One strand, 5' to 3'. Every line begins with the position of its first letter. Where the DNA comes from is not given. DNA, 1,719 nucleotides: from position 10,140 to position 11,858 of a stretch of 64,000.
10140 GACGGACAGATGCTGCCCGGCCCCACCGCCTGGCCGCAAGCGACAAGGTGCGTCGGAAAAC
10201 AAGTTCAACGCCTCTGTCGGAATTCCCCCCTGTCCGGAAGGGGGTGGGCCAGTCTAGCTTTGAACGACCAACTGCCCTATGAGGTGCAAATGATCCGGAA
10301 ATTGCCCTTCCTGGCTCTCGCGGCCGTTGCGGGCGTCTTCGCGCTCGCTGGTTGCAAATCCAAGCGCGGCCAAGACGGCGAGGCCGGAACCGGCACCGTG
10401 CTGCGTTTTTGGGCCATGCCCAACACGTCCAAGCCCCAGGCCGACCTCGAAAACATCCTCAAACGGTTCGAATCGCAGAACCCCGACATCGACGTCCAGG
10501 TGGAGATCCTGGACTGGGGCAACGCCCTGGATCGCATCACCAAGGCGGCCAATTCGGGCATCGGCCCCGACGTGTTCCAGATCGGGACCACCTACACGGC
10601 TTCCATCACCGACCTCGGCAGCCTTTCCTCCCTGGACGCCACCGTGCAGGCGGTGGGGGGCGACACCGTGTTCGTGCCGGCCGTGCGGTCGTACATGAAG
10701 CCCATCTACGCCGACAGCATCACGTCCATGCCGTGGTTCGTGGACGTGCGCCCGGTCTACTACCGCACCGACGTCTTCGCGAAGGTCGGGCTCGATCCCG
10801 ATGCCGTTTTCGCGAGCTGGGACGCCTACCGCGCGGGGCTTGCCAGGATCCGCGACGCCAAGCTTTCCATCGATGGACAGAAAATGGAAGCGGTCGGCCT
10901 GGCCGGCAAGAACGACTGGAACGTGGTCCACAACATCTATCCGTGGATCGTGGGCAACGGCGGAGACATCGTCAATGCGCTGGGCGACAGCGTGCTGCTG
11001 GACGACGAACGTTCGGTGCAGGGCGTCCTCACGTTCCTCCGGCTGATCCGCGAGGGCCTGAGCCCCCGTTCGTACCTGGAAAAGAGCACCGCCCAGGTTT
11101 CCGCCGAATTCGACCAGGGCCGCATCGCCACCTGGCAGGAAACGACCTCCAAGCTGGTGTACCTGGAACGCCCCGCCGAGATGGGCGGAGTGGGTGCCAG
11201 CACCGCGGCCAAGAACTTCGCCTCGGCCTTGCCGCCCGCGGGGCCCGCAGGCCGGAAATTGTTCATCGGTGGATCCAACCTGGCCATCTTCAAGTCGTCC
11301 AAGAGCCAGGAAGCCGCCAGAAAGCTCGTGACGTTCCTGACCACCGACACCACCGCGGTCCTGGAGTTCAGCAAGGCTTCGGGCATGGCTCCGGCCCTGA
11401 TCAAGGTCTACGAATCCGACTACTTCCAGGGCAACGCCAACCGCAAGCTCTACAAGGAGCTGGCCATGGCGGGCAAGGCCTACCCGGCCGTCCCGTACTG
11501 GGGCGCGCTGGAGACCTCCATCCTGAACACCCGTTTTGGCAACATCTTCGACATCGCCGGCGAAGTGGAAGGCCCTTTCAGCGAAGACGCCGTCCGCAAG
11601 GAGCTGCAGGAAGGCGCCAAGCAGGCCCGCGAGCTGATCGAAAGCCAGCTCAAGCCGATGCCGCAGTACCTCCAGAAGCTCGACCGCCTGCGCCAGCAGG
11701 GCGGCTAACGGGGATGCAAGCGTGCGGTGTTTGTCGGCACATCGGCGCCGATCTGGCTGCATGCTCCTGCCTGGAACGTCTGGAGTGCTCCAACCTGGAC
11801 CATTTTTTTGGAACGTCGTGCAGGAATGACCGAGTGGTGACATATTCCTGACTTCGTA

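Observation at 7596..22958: Sus-less glycan-utilisation locus: orphan SBP lipoprotein, two giant paralogous beta-barrels and a CBM-decorated surface glycosidase, flanked by two phosphorylases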

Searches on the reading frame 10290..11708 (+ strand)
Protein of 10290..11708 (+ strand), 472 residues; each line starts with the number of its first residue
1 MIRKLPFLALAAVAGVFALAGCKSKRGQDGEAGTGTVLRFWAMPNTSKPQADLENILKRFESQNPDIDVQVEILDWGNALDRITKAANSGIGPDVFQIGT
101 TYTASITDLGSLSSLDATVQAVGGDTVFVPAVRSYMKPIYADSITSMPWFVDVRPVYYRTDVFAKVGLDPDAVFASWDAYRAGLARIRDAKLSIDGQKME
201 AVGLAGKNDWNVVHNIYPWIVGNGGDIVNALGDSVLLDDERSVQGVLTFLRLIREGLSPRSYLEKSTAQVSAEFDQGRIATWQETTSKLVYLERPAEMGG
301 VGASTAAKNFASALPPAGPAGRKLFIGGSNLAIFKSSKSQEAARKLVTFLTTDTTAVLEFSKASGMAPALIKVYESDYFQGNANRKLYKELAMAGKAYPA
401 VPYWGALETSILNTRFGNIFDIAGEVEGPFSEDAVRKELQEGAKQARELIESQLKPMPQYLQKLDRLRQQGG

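Call 3: search_protein_families(library=pfam, proteins=[window:10290-11708:+], max_evalue=0.01)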
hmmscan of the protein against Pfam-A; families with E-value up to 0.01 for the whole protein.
window:10290-11708:+ (472 aa): 2 families
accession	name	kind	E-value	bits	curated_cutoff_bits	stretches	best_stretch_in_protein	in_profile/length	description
PF01547.30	SBP_bac_1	-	1.1e-27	98.3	26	1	50-354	7-304/307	Bacterial extracellular solute-binding protein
PF13416.11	SBP_bac_8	-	2.2e-23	83.9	27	1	56-382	2-274/279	Bacterial extracellular solute-binding protein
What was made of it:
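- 10290..11708 (+): Family-1 (CUT1-type) sugar-binding lipoprotein, similar to cellodextrin/beta-glucoside-binding proteins. Its permease genes are missing from this locus. SBP_bac_1 1.1e-27 (call 3).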

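Call 6: search_protein_families(library=ncbifam, proteins=[window:10290-11708:+], max_evalue=1)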
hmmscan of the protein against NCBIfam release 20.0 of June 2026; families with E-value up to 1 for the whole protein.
window:10290-11708:+ (472 aa): 3 families
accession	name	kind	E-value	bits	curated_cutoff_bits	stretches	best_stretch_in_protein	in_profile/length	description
NF008211.0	PRK10974.1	equivalog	1.6e-09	36.9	411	1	31-192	22-186/439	sn-glycerol-3-phosphate ABC transporter substrate-binding protein UgpB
TIGR03850.1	bind_CPR_0540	equivalog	1.1e-07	30.9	299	1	4-108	2-103/437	carbohydrate ABC transporter substrate-binding protein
NF053763.1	ABCarbgalBndGanS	equivalog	0.00097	18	700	1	35-118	38-117/420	galactooligosaccharide ABC transporter substrate-binding protein GanS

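Call 90: search_solved_structures(query=window:10290-11708:+, max_evalue=0.00001)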
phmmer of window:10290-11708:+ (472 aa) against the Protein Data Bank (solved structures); distinct sequences matched with E-value up to 0.00001: 29.
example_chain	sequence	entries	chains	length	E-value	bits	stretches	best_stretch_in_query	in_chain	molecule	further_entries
7c63_A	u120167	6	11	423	4.2e-80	273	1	37-440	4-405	Sugar ABC transporter, periplasmic sugar-binding protein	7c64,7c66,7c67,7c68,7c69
7c6z_A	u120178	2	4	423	1.4e-79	271.4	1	37-440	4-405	Sugar ABC transporter, periplasmic sugar-binding protein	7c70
7c71_A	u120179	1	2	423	1.7e-79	271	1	37-440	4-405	Sugar ABC transporter, periplasmic sugar-binding protein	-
7c6x_A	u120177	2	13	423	3.4e-78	266.8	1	37-440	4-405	Sugar ABC transporter, periplasmic sugar-binding protein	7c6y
7c6f_A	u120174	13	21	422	1.3e-75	258.2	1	37-440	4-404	Sugar ABC transporter, periplasmic sugar-binding protein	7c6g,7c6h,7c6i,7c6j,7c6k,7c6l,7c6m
7x0i_A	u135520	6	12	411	8e-75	255.7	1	38-451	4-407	CbpB | CpbB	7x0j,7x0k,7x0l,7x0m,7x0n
5ysb_A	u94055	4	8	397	6.5e-22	81.2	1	29-180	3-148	Lin1841 protein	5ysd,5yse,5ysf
4r2f_A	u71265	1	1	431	2.8e-17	66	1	28-350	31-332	Extracellular solute-binding protein family 1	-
3jzj_A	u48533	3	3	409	1.3e-15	60.5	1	34-403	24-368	Acarbose/maltose binding protein GacH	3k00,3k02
3k01_A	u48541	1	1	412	1.9e-15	59.9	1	35-403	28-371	Acarbose/maltose binding protein GacH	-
3uor_A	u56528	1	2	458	1.2e-13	54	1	35-169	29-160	ABC transporter sugar binding protein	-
8art_A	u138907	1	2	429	1.3e-11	47.3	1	10-414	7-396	Putative secreted maltose-binding protein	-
6dtq_A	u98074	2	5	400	3.4e-10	42.6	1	53-374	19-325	maltose-binding protein MalE3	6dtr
5ci5_A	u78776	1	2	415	1.1e-09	40.9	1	40-405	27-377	Extracellular solute-binding protein family 1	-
3zkk_A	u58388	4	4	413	2e-07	33.5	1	33-221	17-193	XOS BINDING PROTEIN | PUTATIVE SUGAR TRANSPORTER SOLUTE-BINDING PROTEIN | SUGAR TRANSPORTER SOLUTE-BINDING PROTEIN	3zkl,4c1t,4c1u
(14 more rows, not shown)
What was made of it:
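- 10290..11708 (+): PDB 7c63-family sugar-binding protein 4e-80 and C. thermocellum CbpB 7x0i 8e-75 (call 90).
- Closest known: Clostridium thermocellum CbpB-type cellodextrin ABC transporters. Same: The SBP is a clear relative of CbpB (7x0i, 8e-75, call 90).
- The SBP is closest to C. thermocellum CbpB and a related solved sugar-binding protein (call 90).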
